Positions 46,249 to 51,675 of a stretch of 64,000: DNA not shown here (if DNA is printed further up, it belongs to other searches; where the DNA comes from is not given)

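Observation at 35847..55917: SusC/SusD locus whose whole enzyme set points at bacterial peptidoglycan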

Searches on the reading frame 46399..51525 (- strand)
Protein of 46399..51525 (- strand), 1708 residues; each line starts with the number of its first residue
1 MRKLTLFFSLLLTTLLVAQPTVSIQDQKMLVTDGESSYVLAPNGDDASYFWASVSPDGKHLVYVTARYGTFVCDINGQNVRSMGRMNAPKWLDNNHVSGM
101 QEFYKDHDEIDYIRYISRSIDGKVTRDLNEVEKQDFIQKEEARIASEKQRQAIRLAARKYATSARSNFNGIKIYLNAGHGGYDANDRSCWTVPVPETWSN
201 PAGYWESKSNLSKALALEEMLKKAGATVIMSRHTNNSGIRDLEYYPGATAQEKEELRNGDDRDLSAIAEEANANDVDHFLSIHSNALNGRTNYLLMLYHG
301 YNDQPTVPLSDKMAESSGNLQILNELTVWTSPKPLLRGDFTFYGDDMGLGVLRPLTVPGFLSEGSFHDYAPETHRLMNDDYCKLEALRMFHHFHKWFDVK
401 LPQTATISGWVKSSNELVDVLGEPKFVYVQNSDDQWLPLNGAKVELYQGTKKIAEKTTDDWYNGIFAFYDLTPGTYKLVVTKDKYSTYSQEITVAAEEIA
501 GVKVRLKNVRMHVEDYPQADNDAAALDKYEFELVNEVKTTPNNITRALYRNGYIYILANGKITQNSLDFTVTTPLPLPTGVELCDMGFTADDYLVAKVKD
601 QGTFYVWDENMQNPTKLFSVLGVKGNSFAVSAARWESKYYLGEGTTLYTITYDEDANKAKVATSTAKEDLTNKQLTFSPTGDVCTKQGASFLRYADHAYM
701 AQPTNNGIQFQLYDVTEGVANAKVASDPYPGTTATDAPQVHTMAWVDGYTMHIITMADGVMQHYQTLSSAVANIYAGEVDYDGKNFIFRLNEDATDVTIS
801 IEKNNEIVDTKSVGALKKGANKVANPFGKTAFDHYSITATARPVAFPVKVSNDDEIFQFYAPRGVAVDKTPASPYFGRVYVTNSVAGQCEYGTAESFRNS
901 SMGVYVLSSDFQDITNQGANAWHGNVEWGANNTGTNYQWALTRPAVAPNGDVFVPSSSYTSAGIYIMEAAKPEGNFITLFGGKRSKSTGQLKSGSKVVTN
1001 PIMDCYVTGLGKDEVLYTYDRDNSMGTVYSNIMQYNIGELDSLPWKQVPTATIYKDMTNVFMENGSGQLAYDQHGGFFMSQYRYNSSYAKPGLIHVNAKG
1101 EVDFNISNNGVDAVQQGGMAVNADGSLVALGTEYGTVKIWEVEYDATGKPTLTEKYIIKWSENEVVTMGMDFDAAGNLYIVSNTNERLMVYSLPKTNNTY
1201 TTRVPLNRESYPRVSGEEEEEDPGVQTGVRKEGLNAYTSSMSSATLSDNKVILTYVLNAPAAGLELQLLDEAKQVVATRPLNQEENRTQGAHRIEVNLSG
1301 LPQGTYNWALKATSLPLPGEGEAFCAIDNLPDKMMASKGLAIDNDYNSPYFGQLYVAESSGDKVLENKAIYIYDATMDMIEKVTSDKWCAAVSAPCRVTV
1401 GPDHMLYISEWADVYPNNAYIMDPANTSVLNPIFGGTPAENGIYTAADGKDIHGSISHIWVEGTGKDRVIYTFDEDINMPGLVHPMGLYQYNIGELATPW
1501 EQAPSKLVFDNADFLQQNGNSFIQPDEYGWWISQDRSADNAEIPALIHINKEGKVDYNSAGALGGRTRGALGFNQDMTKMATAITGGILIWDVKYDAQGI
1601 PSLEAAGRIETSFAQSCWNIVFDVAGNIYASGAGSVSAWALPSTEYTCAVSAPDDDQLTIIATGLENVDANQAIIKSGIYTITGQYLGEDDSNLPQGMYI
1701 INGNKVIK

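Call 4: search_protein_families(library=pfam, proteins=[window:46399-51525:-], max_evalue=0.01)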
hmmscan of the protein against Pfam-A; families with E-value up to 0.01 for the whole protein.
window:46399-51525:- (1708 aa): 10 families
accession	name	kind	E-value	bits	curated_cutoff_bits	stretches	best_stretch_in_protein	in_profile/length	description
PF01520.23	Amidase_3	-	1.6e-11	45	27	1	173-381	1-160/174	N-acetylmuramoyl-L-alanine amidase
PF13620.12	CarboxypepD_reg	-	9.4e-09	35.9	32.3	1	437-507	12-82/82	Carboxypeptidase regulatory-like domain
PF13860.13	FlgD_ig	-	1.6e-05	25.2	27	0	1247-1313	8-76/79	FlgD Ig-like domain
PF17210.9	SdrD_B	-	3.8e-05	24.3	29.7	1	433-490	20-74/112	SdrD B-like domain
PF08308.17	PEGA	-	0.00027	21.2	20.8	1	470-509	31-70/71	PEGA domain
PF17802.7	SpaA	-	0.0011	19.6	23.1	1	437-498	14-78/91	Prealbumin-like fold domain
PF25174.1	Beta-prop_THOC3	-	0.0017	17.9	305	0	1119-1202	94-167/272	THOC3 beta-propeller domain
PF13715.12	CarbopepD_reg_2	-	0.003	18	32.2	0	438-509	13-79/88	CarboxypepD_reg-like domain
PF08450.18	SGL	-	0.0052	16.8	26.3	0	1064-1206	86-224/246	SMP-30/Gluconolactonase/LRE-like region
PF24814.1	WD40_Prp19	-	0.0092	15.5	320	0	1119-1146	141-168/281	Prp19 WD40 domain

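Call 5: search_protein_families(library=ncbifam, proteins=[window:46399-51525:-], max_evalue=0.001)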
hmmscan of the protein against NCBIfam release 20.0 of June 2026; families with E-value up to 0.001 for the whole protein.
window:46399-51525:- (1708 aa): 1 family
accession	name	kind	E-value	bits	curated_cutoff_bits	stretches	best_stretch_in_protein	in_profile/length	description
TIGR02883.1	spore_cwlD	equivalog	2.1e-07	31.2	221.55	1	173-288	3-96/189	N-acetylmuramoyl-L-alanine amidase CwlD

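Call 11: find_encoding_contigs(protein=window:46399-51525:-, flank=10000, max_places=6)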
Protein window:46399-51525:- (1708 aa): no gene with exactly this product is on record in the collection.

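Call 12: find_homologous_proteins(query=window:46402-51525:-, max_evalue=0.00001)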
Query window:46402-51525:- (1708 aa): 361 proteins with E <= 0.00001 among 8000 candidates; the best 120 are listed.
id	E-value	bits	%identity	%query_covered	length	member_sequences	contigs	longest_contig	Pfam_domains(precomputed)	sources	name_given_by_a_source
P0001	0.0e+0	3885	98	100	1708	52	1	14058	PF01520.24,PF13860.13,PF13620.13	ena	-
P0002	0.0e+0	3771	95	100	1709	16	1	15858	PF01520.24,PF13620.13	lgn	-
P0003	0.0e+0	3610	90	100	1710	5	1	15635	PF01520.24,PF13620.13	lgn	-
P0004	0.0e+0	3550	89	100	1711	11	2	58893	PF01520.24,PF13860.13,PF13620.13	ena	-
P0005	0.0e+0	3524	88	100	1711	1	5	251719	PF01520.24,PF13620.13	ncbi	-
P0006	0.0e+0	3486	86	100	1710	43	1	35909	PF01520.24,PF13860.13,PF13620.13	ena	-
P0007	0.0e+0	3471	87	100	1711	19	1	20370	PF01520.24,PF13620.13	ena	-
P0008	0.0e+0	3462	87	99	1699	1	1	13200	PF01520.24,PF13860.13,PF13620.13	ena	-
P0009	0.0e+0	3449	86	100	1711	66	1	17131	PF01520.24,PF13620.13,PF17210.10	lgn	-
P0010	0.0e+0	3409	85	100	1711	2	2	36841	PF01520.24,PF13860.13,PF13620.13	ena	-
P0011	0.0e+0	3399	85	100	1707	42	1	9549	PF01520.24,PF13620.13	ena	-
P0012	0.0e+0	3377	84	100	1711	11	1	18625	PF01520.24,PF13860.13,PF13620.13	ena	-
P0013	0.0e+0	3353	83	100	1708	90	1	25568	PF17802.8,PF01520.24,PF13860.13,PF13620.13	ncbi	-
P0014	0.0e+0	3336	83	100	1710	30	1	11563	PF01520.24,PF13860.13,PF13620.13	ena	-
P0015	0.0e+0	3290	81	100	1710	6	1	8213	PF01520.24,PF13620.13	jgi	jgi:N-acetylmuramoyl-L-alanine amidase/sugar lactone lactonase YvrE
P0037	0.0e+0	2977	75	100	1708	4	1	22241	PF17802.8,PF01520.24,PF13620.13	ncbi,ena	-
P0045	0.0e+0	2129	75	71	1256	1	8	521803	PF01520.24,PF13620.13,PF17210.10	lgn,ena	-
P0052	0.0e+0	1907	66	72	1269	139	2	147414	PF17802.8,PF01520.24,PF13620.13,PF22904.4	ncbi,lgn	-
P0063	0.0e+0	1565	58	72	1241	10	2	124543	PF17802.8,PF01520.24,PF13620.13,PF22904.4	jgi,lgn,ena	-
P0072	0.0e+0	1424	54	71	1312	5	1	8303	PF18962.8,PF08308.18,PF17802.8,PF01520.24,PF13620.13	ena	-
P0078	0.0e+0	1325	38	88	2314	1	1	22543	PF25174.2,PF24814.2,PF18962.8,PF01520.24,PF13860.13,PF13620.13,PF17210.10,PF23414.2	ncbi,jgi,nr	ncbi:MAG: N-acetylmuramoyl-L-alanine amidase [Prevotellaceae bacterium]|jgi:N-acetylmuramoyl-L-alani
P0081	0.0e+0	1302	50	71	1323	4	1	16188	PF18962.8,PF01520.24,PF13620.13,PF17210.10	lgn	-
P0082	0.0e+0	1298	51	71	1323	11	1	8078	PF18962.8,PF01520.24,PF13620.13,PF17210.10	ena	-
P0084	0.0e+0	1289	54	63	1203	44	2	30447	PF18962.8,PF01520.24,PF13620.13,PF22904.4,PF17210.10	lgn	-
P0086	0.0e+0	1287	51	71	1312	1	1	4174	PF18962.8,PF01520.24,PF13620.13,PF17210.10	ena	-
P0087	0.0e+0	1276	55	62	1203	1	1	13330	PF18962.8,PF01520.24,PF13620.13,PF22904.4,PF17210.10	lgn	-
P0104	0.0e+0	1160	51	61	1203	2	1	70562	PF18962.8,PF01520.24,PF13620.13,PF17210.10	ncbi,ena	-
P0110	0.0e+0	1143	40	85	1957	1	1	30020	PF13205.13,PF18962.8,PF01520.24,PF17210.10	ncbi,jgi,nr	ncbi:MAG: Ig-like domain-containing protein [Prevotella sp.]|jgi:N-acetylmuramoyl-L-alanine amidase|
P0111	0.0e+0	1134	48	67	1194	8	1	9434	PF18962.8,PF01520.24,PF13620.13,PF22904.4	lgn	-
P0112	0.0e+0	1133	50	63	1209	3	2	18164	PF18962.8,PF01520.24,PF13620.13,PF17210.10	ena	-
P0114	0.0e+0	1086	49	62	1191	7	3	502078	PF18962.8,PF17802.8,PF01520.24,PF13620.13,PF17210.10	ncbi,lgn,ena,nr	ncbi:MAG: T9SS type A sorting domain-containing protein [Paludibacteraceae bacterium]|nr:T9SS type A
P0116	0.0e+0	1064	39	86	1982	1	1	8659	PF13205.13,PF18962.8,PF01520.24,PF13620.13,PF17210.10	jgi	jgi:N-acetylmuramoyl-L-alanine amidase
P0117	0.0e+0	1061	48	62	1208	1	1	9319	PF18962.8,PF17802.8,PF01520.24,PF13620.13,PF17210.10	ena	-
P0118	0.0e+0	1030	47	61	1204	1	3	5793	PF18962.8,PF17802.8,PF01520.24,PF13620.13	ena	-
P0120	0.0e+0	1020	47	61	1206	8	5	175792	PF18962.8,PF01520.24,PF13620.13,PF17210.10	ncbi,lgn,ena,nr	ncbi:MAG: T9SS type A sorting domain-containing protein [Bacteroidales bacterium]|nr:T9SS type A sor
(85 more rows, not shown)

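Call 13: find_encoding_contigs(protein=P0005, flank=10000, max_places=2)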
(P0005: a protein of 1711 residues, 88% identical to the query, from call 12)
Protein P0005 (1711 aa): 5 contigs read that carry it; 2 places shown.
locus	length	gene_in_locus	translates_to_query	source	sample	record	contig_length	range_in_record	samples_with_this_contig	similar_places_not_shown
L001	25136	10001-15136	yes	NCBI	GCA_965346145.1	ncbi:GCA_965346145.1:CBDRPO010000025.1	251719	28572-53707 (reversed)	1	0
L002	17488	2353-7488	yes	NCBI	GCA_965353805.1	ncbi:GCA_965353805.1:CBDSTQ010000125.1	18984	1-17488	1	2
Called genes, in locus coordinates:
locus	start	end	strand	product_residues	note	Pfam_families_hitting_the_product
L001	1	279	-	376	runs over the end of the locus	PF01073:3Beta_HSD, PF01370:Epimerase, PF02719:Polysacc_synt_2, PF04321:RmlD_sub_bind (weak), PF16363:GDP_Man_Dehyd, PF07993:NAD_binding_4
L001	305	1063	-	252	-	PF03099:BPL_LplA_LipB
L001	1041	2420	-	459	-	PF02113:Peptidase_S13, PF13354:Beta-lactamase2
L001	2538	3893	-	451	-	PF01966:HD (faint), PF19276:HD_assoc_2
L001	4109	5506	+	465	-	PF01136:Peptidase_U32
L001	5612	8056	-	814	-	PF03173:CHB_HEX (weak), PF02838:Glyco_hydro_20b, PF00728:Glyco_hydro_20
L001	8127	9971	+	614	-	PF02638:GHL10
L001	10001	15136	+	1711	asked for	PF01520:Amidase_3, PF13620:CarboxypepD_reg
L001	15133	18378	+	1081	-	PF13620:CarboxypepD_reg, PF13715:CarbopepD_reg_2, PF07715:Plug, PF00593:TonB_dep_Rec_b-barrel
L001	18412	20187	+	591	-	PF07980:SusD_RagB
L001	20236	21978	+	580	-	PF15416:DUF4623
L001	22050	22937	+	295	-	-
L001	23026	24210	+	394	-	PF07075:NamZ_N, PF20732:NamZ_C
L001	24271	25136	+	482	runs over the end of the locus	PF00474:SSF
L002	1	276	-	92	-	?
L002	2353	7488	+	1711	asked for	PF01520:Amidase_3, PF13620:CarboxypepD_reg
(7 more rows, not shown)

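Call 14: find_encoding_contigs(protein=P0045, flank=10000, max_places=2)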
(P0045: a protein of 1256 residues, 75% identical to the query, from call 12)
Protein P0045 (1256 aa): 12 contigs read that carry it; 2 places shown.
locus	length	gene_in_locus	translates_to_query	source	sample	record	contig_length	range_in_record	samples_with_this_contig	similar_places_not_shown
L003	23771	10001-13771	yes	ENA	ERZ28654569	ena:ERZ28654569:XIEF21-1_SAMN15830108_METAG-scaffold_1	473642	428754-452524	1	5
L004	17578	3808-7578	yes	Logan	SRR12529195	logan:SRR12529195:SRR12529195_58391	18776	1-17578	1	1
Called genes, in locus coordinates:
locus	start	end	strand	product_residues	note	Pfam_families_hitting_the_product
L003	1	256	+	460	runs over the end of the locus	PF02878:PGM_PMM_I, PF02879:PGM_PMM_II, PF02880:PGM_PMM_III, PF00408:PGM_PMM_IV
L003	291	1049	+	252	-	PF01975:SurE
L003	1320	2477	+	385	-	PF02684:LpxB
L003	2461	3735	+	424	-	PF01136:Peptidase_U32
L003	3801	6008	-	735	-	PF03173:CHB_HEX (faint), PF02838:Glyco_hydro_20b, PF00728:Glyco_hydro_20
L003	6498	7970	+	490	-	-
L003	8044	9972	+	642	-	PF02638:GHL10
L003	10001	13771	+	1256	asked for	PF01520:Amidase_3, PF13620:CarboxypepD_reg, PF17210:SdrD_B (faint)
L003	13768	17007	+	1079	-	PF13620:CarboxypepD_reg, PF13715:CarbopepD_reg_2, PF07715:Plug, PF00593:TonB_dep_Rec_b-barrel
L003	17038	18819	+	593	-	PF14322:SusD-like_3 (weak), PF07980:SusD_RagB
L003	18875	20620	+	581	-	PF15416:DUF4623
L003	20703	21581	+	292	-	-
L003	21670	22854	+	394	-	PF07075:NamZ_N, PF20732:NamZ_C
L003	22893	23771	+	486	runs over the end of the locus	PF00474:SSF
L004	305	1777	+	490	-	-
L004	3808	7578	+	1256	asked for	PF01520:Amidase_3, PF13620:CarboxypepD_reg, PF17210:SdrD_B (faint)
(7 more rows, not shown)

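Call 15: find_encoding_contigs(protein=P0114, flank=10000, max_places=2)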
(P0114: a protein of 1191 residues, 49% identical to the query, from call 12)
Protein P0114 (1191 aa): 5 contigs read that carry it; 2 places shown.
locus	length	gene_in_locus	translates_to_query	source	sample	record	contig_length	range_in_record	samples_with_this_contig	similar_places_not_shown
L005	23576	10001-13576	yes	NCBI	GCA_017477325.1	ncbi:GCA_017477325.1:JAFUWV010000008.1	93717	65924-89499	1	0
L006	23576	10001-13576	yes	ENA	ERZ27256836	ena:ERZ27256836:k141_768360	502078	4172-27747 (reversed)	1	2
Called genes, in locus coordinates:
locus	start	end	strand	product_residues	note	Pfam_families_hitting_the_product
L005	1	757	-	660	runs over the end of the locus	PF03629:SASA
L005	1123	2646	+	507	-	PF08757:CotH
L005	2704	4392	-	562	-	PF00485:PRK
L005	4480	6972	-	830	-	PF03173:CHB_HEX (weak), PF02838:Glyco_hydro_20b, PF00728:Glyco_hydro_20, PF13290:CHB_HEX_C_1, PF13287:Fn3_assoc (weak)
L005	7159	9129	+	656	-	PF02638:GHL10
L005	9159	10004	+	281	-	PF26550:Tricorn_2nd (faint), PF07676:PD40 (faint)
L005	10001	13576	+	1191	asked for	PF01520:Amidase_3, PF13620:CarboxypepD_reg (weak), PF17210:SdrD_B (faint), PF17802:SpaA (faint), PF18962:Por_Secre_tail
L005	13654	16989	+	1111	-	PF01436:NHL (faint), PF02368:Big_2, PF22359:Big-like (faint), PF26182:Ig_NUP210_5th (faint), PF02368:Big_2, PF26918:Ig_Eae (weak)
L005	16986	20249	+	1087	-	PF13620:CarboxypepD_reg, PF13715:CarbopepD_reg_2, PF07715:Plug, PF00593:TonB_dep_Rec_b-barrel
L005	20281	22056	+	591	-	PF07980:SusD_RagB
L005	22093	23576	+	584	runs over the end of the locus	PF15416:DUF4623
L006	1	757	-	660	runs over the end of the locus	PF03629:SASA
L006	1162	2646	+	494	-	PF08757:CotH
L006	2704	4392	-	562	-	PF00485:PRK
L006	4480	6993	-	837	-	PF03173:CHB_HEX (weak), PF02838:Glyco_hydro_20b, PF00728:Glyco_hydro_20, PF13290:CHB_HEX_C_1, PF13287:Fn3_assoc (weak)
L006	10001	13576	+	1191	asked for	PF01520:Amidase_3, PF13620:CarboxypepD_reg (weak), PF17210:SdrD_B (faint), PF17802:SpaA (faint), PF18962:Por_Secre_tail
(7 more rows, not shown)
